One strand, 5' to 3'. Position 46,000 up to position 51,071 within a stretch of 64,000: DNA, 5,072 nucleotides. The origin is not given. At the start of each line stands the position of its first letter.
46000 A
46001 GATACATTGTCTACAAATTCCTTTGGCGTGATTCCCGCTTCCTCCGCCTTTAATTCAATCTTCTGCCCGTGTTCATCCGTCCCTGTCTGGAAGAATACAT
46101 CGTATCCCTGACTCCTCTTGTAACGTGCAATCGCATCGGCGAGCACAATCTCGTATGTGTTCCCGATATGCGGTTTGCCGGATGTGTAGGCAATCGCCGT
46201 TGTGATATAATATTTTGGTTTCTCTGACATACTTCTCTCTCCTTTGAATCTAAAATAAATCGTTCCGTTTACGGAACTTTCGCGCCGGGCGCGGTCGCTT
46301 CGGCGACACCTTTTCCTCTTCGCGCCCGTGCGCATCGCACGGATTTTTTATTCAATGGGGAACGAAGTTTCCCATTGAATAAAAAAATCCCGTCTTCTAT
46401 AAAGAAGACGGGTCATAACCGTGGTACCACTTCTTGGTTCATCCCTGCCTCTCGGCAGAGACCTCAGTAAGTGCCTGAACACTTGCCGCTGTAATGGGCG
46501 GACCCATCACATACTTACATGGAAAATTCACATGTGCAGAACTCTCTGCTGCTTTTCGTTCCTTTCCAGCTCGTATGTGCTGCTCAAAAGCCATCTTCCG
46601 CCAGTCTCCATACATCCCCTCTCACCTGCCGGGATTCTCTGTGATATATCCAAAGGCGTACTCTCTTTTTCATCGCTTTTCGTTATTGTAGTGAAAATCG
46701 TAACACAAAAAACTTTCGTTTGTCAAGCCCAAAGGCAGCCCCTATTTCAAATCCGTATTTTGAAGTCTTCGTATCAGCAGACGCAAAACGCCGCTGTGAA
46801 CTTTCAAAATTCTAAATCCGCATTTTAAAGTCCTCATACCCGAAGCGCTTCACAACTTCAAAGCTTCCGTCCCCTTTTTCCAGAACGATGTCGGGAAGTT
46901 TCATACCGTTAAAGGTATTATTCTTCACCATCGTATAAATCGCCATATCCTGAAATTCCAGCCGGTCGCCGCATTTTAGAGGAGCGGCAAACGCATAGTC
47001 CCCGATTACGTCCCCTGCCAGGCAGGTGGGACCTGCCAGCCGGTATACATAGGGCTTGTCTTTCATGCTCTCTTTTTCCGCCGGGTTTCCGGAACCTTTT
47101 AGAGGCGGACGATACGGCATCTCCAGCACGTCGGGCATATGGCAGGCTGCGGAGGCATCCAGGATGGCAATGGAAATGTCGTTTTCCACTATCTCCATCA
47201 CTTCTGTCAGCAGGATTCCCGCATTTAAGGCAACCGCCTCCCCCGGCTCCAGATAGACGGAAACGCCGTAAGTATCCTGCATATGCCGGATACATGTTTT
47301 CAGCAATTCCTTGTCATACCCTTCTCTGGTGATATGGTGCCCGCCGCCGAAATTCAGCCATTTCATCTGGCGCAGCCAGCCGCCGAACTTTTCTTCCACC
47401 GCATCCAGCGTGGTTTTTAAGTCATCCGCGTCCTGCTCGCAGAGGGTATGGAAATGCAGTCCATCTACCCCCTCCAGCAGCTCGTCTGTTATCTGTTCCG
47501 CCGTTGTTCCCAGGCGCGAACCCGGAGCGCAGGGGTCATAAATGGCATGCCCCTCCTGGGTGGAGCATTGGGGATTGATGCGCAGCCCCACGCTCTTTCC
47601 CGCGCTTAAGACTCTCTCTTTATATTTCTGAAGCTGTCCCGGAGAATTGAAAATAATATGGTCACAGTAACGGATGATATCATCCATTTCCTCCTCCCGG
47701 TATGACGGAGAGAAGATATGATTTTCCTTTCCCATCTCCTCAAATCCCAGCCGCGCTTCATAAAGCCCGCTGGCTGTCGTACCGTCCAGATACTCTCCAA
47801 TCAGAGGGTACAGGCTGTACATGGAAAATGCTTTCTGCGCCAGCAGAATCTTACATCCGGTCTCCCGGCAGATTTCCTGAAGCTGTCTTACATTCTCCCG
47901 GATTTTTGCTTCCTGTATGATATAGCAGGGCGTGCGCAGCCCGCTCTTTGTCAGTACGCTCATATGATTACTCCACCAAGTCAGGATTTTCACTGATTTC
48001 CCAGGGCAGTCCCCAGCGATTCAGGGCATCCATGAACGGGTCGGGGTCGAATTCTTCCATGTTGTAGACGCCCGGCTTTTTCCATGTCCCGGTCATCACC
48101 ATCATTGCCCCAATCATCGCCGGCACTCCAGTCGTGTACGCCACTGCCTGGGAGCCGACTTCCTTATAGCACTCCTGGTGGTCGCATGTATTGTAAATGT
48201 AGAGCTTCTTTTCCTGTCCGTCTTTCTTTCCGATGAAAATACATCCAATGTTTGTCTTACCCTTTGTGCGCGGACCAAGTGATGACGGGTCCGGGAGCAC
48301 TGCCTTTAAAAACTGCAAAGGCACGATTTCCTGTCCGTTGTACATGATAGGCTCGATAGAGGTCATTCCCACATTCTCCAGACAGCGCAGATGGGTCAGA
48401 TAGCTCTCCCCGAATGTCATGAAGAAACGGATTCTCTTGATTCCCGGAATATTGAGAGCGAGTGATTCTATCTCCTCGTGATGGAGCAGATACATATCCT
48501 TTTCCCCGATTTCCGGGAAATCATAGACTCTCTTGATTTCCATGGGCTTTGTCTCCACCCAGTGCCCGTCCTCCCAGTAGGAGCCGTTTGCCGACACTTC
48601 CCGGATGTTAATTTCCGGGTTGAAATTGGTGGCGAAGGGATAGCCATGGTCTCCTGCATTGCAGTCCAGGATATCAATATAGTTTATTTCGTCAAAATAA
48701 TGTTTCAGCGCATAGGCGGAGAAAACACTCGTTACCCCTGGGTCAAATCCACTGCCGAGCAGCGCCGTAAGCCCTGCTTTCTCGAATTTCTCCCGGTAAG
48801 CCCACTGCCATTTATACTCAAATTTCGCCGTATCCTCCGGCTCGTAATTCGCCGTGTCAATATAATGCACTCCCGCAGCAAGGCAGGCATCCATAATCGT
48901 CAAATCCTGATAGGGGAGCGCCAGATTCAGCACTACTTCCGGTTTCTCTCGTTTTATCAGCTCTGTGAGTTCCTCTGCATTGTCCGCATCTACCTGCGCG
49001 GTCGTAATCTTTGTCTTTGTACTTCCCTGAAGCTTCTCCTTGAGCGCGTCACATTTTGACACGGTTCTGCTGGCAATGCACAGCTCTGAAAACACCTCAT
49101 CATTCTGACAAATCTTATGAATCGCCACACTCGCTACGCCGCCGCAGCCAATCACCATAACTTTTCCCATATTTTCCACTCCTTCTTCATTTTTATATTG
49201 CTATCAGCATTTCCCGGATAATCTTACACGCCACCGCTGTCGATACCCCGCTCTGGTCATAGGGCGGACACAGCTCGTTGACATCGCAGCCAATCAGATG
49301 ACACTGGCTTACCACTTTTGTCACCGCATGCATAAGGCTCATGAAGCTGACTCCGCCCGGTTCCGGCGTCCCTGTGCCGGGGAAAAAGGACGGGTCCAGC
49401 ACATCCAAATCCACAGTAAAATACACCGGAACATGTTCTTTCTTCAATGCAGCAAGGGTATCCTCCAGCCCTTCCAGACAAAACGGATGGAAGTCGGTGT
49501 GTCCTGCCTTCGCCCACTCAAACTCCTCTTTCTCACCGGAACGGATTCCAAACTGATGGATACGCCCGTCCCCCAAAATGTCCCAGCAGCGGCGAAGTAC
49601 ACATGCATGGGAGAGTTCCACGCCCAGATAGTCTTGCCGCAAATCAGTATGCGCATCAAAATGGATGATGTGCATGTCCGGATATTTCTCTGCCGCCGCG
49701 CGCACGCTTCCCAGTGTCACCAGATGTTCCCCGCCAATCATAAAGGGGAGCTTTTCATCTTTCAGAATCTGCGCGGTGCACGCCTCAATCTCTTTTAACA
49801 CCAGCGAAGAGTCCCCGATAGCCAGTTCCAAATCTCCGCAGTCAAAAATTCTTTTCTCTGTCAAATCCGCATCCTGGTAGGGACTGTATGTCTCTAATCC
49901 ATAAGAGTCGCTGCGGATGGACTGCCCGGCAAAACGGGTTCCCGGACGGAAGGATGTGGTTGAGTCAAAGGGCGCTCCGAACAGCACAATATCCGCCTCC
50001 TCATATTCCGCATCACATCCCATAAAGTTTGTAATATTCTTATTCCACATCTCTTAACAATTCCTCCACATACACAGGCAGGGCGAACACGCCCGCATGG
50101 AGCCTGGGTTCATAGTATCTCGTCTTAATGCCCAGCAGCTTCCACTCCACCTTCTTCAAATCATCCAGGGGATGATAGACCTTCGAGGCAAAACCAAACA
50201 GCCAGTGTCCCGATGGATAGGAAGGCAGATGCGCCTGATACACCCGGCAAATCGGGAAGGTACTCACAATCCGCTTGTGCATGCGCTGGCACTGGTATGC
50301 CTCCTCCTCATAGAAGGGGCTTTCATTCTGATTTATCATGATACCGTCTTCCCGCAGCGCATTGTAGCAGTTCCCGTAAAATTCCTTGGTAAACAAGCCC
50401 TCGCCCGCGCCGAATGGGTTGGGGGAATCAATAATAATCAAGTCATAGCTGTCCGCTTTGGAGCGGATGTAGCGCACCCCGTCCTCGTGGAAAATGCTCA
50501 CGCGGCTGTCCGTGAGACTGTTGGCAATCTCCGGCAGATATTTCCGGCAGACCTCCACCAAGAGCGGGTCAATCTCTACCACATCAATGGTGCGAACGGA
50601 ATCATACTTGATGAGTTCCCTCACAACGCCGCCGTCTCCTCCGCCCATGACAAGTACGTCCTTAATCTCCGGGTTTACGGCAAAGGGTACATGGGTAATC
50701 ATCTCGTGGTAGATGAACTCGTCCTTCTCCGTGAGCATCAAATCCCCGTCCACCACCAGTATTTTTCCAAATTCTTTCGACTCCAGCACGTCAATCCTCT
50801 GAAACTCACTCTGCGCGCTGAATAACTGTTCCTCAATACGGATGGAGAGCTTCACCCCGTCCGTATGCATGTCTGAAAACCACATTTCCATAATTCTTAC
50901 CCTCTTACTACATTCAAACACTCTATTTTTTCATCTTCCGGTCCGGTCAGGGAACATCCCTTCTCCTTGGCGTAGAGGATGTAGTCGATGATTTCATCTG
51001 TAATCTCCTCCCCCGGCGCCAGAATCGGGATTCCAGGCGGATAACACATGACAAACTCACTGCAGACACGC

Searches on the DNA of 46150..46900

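Call 10: search_rna_families(source=window, start=46150, end=46900, threshold=evalue, max_evalue=10, show_alignments=2)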
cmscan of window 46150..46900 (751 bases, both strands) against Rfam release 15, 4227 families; matches with E-value up to 10: 15.
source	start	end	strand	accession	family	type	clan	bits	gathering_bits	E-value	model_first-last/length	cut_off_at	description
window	46401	46682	-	RF00230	T-box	Cis-reg; leader;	-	90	93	3.3e-20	1-219/219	no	T-box leader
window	46380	46464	-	RF00515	PyrR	Cis-reg;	-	24.5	54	0.52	1-115/115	no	PyrR binding site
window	46337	46393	+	RF03640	mir-3747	Gene; miRNA;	-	22.1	63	0.085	1-67/67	no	mir-3747 microRNA precursor family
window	46343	46388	-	RF00053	mir-7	Gene; miRNA;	-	20.6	51.8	0.17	1-91/91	no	mir-7 microRNA precursor family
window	46321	46404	+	RF01730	Termite-leu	Cis-reg;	-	20.1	51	0.12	1-78/78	no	Termite-leu RNA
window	46335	46395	-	RF03640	mir-3747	Gene; miRNA;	-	20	63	0.31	1-67/67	no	mir-3747 microRNA precursor family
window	46339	46395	+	RF04065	mir-7563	Gene; miRNA;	-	19.1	80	0.71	1-76/76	no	mir-7563 microRNA precursor family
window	46379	46461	-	RF02837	anti-hemB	Gene; sRNA;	-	18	49.5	0.14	1-81/81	no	Burkholderia RNA 7 (anti-hemB)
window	46349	46419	+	RF02450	ncr1175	Gene; sRNA;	-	17.6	60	1.8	1-110/110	no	Bacillus sRNA ncr1175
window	46373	46516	-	RF00557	L10_leader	Cis-reg; leader;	-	16.7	44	3.5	1-138/138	no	Ribosomal protein L10 leader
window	46278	46352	+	RF02866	ncS16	Gene; sRNA;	-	16.1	48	2.2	1-83/83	no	Burkholderia sRNA 16 (Bc_KC_sr1)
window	46338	46394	+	RF03861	mir-4484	Gene; miRNA;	-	16.1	90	8.1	1-89/89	no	mir-4484 microRNA precursor family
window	46245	46353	-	RF02502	Atu_C8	Gene; sRNA;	-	15.3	50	5.8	1-122/122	no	Rhizobiales sRNA Atu_C8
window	46533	46636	-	RF02191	TCL6_1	Gene; lncRNA;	-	11.3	60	8.9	1-113/113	no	T-cell leukemia/lymphoma 6 conserved region 1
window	46657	46692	-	RF01675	CrcZ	Gene; sRNA;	-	8.7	95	7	1-398/398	no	Pseudomonas sRNA CrcZ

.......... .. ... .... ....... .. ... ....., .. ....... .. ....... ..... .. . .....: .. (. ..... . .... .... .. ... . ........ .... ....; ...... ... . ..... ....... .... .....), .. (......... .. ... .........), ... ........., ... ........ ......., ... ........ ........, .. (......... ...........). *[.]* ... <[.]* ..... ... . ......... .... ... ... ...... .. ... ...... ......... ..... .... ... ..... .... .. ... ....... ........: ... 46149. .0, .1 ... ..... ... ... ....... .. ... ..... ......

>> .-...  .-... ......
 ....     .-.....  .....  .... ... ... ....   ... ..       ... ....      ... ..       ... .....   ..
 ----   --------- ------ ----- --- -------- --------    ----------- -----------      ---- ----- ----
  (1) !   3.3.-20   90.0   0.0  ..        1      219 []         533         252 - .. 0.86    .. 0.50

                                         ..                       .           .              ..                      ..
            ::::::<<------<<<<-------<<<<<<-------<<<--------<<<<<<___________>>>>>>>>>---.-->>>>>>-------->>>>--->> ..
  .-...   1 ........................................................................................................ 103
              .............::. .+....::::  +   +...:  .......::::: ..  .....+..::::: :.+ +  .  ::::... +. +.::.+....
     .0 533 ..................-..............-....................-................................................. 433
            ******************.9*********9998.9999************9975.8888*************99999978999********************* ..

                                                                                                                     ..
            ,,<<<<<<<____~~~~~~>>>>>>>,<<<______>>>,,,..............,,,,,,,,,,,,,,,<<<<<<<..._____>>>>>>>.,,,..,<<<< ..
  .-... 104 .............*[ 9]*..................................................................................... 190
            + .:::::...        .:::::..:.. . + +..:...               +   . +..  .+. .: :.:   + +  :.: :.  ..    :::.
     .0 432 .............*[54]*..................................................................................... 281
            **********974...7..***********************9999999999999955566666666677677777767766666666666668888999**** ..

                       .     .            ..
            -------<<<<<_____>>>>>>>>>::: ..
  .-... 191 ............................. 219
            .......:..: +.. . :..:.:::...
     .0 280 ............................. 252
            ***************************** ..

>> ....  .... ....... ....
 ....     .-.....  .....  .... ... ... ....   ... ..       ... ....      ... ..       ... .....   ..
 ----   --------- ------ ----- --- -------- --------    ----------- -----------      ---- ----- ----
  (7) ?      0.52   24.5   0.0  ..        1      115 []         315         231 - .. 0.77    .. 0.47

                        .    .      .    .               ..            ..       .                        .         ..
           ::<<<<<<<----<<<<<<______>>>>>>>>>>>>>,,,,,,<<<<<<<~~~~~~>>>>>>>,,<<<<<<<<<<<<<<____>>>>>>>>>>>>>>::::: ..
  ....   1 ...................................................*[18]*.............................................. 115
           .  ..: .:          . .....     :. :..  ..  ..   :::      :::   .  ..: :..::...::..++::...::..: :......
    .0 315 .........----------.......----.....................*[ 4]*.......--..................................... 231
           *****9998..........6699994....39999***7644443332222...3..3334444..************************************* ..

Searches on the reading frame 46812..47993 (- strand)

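Call 8: search_protein_families(library=pfam, proteins=[window:46812-47993:-])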
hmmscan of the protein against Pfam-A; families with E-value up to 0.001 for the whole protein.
window:46812-47993:- (393 aa): 1 family
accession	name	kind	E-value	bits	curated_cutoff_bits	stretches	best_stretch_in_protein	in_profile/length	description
PF00278.28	Orn_DAP_Arg_deC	-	6.1e-14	52.5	23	1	153-350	5-94/95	Pyridoxal-dependent decarboxylase, C-terminal sheet domain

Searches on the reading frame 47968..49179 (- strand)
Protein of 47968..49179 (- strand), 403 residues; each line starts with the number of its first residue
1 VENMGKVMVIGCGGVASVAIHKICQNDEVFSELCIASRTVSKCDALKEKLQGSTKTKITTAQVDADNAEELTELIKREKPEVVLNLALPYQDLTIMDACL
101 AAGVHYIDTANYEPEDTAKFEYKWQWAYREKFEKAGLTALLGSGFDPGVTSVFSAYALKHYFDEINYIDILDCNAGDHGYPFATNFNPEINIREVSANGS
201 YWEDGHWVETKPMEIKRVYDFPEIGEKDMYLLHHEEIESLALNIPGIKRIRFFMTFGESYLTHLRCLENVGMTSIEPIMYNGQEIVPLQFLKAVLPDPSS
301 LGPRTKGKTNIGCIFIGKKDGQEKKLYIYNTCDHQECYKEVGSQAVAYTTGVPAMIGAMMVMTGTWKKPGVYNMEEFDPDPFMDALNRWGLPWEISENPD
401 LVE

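Call 8: search_protein_families(library=pfam, proteins=[window:47968-49179:-])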
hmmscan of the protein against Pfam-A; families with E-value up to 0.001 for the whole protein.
window:47968-49179:- (403 aa): 2 families
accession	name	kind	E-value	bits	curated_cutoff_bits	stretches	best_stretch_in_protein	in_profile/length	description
PF16653.10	Sacchrp_dh_C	-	4.9e-49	168.3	31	1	144-390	1-264/265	Saccharopine dehydrogenase C-terminal domain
PF03435.24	Sacchrp_dh_NADP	-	2.9e-36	125.1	25.1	1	7-140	1-129/129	Saccharopine dehydrogenase NADP binding domain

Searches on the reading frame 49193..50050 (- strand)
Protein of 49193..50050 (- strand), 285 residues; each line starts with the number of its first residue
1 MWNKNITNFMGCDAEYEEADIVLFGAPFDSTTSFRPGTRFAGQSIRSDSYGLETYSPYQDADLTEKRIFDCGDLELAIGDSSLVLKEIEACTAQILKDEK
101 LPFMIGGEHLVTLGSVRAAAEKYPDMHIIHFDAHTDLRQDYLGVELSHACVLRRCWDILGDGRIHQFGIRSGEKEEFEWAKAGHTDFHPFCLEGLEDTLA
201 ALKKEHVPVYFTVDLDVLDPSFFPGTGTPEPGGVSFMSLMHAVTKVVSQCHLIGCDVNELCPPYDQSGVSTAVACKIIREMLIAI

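Call 8: search_protein_families(library=pfam, proteins=[window:49193-50050:-])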
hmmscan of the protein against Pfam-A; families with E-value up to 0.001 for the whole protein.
window:49193-50050:- (285 aa): 1 family
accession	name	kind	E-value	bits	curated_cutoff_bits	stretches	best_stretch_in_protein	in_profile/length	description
PF00491.26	Arginase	-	6.3e-78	262.5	22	1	19-282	1-278/280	Arginase family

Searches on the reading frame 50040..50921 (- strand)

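Call 8: search_protein_families(library=pfam, proteins=[window:50040-50921:-])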
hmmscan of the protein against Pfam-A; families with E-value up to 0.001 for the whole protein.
window:50040-50921:- (293 aa): 2 families
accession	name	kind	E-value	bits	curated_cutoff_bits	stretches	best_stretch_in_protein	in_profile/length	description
PF01564.23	Spermine_synth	-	3.6e-57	193.3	22.9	1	68-248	1-179/186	Spermine/spermidine synthase domain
PF17284.7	Spermine_synt_N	-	1.2e-17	64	22.1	1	13-65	1-53/53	Spermidine synthase tetramerisation domain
